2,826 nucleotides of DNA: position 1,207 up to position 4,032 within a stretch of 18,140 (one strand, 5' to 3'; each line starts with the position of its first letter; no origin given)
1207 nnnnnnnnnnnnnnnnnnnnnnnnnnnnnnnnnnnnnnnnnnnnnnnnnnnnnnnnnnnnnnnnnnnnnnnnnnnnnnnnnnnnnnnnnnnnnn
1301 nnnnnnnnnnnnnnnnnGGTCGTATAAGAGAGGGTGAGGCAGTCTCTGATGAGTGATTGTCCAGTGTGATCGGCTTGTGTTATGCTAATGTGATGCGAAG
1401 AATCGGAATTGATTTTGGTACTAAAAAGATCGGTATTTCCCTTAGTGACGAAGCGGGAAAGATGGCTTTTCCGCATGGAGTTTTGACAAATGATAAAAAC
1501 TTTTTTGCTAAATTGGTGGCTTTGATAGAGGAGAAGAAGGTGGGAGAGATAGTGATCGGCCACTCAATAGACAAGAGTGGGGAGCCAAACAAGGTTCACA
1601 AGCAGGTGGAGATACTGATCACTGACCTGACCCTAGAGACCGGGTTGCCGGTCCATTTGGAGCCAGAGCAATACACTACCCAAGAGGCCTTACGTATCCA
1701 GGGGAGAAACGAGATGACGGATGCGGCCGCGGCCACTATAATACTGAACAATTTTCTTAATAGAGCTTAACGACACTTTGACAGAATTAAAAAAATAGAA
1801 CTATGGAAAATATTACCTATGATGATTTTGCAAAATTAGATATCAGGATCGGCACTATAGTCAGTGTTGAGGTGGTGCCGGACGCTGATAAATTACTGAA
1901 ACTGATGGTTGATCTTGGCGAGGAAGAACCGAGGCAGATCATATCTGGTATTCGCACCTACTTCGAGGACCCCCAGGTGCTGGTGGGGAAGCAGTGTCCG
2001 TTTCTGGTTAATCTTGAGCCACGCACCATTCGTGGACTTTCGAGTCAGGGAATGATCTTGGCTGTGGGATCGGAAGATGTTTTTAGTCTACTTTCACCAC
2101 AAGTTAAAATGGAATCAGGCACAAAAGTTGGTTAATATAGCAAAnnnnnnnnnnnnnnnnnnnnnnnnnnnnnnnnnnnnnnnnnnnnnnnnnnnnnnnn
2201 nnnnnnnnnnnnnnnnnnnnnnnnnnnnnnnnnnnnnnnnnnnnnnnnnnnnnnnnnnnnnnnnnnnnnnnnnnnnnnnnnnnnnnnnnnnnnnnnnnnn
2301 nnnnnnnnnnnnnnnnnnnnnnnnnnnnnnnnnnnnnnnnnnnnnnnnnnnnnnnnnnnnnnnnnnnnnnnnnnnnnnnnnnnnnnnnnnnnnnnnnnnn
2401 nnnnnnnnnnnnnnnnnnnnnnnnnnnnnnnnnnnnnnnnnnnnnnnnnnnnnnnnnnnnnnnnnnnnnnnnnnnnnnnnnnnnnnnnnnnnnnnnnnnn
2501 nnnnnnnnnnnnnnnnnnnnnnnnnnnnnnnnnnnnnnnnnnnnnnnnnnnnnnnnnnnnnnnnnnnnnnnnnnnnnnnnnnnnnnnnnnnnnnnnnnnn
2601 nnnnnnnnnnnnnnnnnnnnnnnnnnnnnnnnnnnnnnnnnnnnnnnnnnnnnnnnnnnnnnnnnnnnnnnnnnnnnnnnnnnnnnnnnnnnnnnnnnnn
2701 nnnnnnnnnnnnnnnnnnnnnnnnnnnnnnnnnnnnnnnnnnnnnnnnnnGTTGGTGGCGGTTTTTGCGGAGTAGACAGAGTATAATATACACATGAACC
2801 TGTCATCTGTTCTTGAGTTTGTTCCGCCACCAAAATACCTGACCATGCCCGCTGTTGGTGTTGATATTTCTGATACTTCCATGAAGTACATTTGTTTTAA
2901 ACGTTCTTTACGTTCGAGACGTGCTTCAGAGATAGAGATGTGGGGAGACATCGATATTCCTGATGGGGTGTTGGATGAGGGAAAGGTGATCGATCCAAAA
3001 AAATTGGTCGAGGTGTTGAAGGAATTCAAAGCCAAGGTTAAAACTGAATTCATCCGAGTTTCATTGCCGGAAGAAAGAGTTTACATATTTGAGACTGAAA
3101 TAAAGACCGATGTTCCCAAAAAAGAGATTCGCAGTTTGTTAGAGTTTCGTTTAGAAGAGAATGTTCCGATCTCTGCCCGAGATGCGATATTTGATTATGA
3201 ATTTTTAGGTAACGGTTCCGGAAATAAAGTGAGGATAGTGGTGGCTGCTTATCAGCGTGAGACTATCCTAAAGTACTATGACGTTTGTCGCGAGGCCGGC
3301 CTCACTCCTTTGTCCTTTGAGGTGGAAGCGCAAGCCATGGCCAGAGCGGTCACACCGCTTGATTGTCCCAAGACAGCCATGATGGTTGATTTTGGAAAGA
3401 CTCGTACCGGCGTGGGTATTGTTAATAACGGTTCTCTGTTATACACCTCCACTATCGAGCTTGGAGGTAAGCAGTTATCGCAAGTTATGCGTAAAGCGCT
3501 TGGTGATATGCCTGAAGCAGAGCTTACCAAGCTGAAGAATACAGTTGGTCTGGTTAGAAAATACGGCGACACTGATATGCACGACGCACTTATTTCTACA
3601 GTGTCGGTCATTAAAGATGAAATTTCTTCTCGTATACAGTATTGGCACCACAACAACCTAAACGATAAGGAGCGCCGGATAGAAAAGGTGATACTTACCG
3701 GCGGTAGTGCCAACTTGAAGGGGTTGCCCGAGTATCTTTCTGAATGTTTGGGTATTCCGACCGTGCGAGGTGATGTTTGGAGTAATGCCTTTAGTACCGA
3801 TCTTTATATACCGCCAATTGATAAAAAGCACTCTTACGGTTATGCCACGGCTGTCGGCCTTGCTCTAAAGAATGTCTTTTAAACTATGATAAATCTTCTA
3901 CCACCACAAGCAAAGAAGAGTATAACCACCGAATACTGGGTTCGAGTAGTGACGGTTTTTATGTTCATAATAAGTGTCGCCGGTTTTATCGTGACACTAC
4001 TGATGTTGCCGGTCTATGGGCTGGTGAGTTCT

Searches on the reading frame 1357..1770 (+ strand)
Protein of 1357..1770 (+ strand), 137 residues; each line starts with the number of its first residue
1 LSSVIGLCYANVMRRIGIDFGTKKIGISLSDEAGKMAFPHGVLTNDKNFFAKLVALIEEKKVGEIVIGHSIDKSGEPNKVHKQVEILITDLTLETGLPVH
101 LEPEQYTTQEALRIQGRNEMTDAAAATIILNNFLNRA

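Call 27: search_protein_families(library=pfam, proteins=[window:1357-1770:+], max_evalue=0.01)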
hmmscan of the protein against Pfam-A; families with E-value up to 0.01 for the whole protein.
window:1357-1770:+ (137 aa): 2 families
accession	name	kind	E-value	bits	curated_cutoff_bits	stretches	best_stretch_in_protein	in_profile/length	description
PF03652.20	RuvX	-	2e-24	86.9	29.2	1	13-135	1-133/134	Holliday junction resolvase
PF01548.23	DEDD_Tnp_IS110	-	0.01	16.1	29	0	16-74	1-57/155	Transposase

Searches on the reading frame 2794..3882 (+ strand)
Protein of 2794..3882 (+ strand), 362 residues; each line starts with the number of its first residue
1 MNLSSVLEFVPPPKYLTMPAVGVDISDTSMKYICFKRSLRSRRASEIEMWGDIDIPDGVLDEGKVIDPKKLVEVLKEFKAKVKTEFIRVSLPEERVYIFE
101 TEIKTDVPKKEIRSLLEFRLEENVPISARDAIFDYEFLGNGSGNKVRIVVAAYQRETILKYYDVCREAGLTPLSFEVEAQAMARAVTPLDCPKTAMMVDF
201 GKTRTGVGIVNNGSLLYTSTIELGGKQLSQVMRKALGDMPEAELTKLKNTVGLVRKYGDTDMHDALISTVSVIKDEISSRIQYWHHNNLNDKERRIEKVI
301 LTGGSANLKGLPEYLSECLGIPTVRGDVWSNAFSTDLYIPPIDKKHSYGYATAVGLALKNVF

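Call 9: search_protein_families(library=ncbifam, proteins=[window:2794-3882:+])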
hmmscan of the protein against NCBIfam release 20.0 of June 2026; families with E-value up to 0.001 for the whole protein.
window:2794-3882:+ (362 aa): 8 families
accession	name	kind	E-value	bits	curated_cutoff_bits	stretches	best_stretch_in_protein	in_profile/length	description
TIGR01175.1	pilM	subfamily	1e-37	130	133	1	20-360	5-347/348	type IV pilus assembly protein PilM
NF045709.1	Amuc_1101_fam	equivalog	1.8e-13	50.2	650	1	86-322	71-311/608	Amuc_1101 family PilM-like pilus complex protein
TIGR01174.1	ftsA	equivalog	9.7e-09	34.8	175.85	1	163-328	165-346/371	cell division protein FtsA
TIGR00904.1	mreB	subfamily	2.2e-07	30.3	365.75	0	258-327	245-312/334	MreB/Mrl family cell shape determining protein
NF011660.0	PRK15080.1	equivalog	1.1e-06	28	182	1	164-325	116-257/277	ethanolamine utilization protein EutJ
NF010540.1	PRK13929.1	exception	1.4e-06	27.6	515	0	162-230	118-187/334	rod-share determining protein MreBH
NF010539.0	PRK13927.1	subfamily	1.9e-06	27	293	0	186-233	144-191/339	rod shape-determining protein MreB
TIGR02529.1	EutJ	subfamily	1.7e-05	24.4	152.1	1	163-324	82-223/239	ethanolamine utilization protein EutJ family protein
